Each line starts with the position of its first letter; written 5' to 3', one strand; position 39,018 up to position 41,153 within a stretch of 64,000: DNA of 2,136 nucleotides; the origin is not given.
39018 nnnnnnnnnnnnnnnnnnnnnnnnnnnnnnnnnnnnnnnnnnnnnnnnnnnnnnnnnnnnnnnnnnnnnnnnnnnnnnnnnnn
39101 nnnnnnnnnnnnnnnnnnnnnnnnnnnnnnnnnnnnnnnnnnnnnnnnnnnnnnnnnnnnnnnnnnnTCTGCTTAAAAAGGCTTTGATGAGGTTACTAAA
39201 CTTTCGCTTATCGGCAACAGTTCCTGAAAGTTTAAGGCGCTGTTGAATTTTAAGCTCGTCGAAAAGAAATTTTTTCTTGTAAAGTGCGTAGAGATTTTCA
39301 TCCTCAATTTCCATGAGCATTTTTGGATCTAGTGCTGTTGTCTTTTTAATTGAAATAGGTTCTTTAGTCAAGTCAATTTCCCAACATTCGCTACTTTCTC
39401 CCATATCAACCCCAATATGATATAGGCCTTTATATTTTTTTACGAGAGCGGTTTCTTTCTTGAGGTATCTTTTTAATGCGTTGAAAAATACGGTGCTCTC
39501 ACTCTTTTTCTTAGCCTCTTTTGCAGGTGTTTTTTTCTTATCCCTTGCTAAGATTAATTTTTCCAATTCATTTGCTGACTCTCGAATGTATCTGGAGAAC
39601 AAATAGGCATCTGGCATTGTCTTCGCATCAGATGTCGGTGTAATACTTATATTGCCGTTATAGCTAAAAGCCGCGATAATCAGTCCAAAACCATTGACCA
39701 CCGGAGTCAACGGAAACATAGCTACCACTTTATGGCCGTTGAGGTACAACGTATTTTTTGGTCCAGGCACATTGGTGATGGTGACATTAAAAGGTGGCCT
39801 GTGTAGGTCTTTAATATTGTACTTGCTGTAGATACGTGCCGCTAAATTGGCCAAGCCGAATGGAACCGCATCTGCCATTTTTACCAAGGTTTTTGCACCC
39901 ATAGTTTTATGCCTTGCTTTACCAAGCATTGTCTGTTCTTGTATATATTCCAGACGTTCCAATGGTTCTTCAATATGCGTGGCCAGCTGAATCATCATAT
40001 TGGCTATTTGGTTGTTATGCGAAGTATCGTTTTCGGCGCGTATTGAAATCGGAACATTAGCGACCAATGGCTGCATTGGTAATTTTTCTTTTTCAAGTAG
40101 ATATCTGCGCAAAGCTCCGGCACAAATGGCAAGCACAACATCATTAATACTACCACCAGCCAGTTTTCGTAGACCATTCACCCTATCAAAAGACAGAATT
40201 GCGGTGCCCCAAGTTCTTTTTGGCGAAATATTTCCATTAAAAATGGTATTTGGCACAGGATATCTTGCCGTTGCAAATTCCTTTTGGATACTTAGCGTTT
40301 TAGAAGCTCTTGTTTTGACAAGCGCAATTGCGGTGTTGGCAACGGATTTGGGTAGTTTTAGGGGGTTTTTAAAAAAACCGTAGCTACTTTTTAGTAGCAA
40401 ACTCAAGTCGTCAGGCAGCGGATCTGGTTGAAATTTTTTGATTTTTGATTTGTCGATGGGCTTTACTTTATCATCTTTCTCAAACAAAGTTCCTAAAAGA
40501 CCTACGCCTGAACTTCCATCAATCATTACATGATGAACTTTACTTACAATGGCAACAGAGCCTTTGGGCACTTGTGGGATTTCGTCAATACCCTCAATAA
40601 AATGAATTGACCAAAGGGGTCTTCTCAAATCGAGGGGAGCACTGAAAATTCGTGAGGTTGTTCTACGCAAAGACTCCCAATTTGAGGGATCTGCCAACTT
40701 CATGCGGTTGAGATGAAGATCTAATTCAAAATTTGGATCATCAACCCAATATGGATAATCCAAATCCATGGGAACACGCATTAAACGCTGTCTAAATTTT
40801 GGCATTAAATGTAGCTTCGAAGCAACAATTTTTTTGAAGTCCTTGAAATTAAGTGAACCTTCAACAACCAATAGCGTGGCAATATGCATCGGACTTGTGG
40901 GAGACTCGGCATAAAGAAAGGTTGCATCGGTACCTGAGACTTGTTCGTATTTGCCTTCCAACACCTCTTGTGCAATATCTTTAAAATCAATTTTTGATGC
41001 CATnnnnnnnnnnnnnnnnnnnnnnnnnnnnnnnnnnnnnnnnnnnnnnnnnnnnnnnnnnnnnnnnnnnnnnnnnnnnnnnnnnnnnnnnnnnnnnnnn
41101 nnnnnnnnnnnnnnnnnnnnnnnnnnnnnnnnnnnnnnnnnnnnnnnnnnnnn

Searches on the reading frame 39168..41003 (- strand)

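Call 9: search_protein_families(library=pfam, proteins=[window:39168-41003:-], max_evalue=0.001)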
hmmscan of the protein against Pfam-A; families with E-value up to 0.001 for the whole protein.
window:39168-41003:- (612 aa): 3 families
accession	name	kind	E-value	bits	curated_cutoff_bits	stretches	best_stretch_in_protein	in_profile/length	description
PF03007.21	WS_DGAT_cat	-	1.3e-49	169.8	23.6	1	23-290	2-263/263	Wax ester synthase/diacylglycerol acyltransferase catalytic domain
PF06974.18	WS_DGAT_C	-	3.4e-27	95.7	20.7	1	331-480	3-144/145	WS/DGAT C-terminal domain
PF02036.22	SCP2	-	2.4e-05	25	21.3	1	507-607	1-101/101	SCP-2 sterol transfer family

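Call 10: search_protein_families(library=ncbifam, proteins=[window:39168-41003:-], max_evalue=0.00001)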
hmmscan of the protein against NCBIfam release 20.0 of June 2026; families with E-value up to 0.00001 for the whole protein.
window:39168-41003:- (612 aa): 1 family
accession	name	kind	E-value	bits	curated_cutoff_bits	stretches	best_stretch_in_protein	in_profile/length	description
TIGR02946.1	acyl_WS_DGAT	subfamily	2.3e-118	396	309.95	1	23-483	2-452/453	wax ester/triacylglycerol synthase family O-acyltransferase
